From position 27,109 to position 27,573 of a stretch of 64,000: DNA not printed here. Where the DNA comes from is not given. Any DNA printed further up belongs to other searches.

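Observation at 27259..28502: Island-encoded RNase III translationally coupled to a 54-aa Asn/Gln-rich repeat peptide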

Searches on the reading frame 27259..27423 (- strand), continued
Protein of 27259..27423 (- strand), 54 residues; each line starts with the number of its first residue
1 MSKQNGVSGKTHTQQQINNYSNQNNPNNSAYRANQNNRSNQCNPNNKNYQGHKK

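Call 91: search_solved_structures(query=A7, max_evalue=1)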
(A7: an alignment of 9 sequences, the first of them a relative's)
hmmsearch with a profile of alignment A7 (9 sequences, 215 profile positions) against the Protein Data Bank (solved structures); distinct sequences matched with E-value up to 1: 2.
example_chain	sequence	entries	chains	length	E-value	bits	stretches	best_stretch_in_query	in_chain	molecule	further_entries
4hhu_A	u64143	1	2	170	0.034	17.3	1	23-53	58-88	OR280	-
1xpj_A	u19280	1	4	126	0.67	13.1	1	25-58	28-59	hypothetical protein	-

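Call 99: search_protein_families(library=pfam, alignment_id=A6, max_evalue=10)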
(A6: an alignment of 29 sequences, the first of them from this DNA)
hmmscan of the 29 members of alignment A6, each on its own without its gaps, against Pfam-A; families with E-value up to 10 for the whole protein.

A. member 1, seq(54 aa): 0 families

B. families by the number of members that match (of 29 scanned): 12 families
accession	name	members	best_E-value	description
PF13431.12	TPR_17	3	0.03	Tetratricopeptide repeat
PF16118.10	DUF4834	2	0.58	Domain of unknown function (DUF4834)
PF11284.13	DUF3085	2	1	Protein of unknown function (DUF3085)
PF22284.1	DUF6961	1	0.028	Family of unknown function (DUF6961)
PF03361.19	Herpes_IE2_3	1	0.036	Herpes virus intermediate/early protein 2/3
PF09298.16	FAA_hydrolase_N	1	0.047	Fumarylacetoacetase N-terminal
PF25796.1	BREX_BrxC_4th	1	0.052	BREX ATP-binding protein BrxC 4th domain with six-stranded beta sheet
PF06013.18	WXG100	1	0.055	Proteins of 100 residues with WXG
PF21560.2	Gp34_2nd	1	0.073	Long-tail fiber proximal subunit, C-terminal, second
PF17280.7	DUF5345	1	0.081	Family of unknown function (DUF5345)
PF22898.2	NOMO1-like_1st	1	0.64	BOS complex subunit NOMO1-like, first beta sandwich domain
PF04882.17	Peroxin-3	1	5.3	Peroxin-3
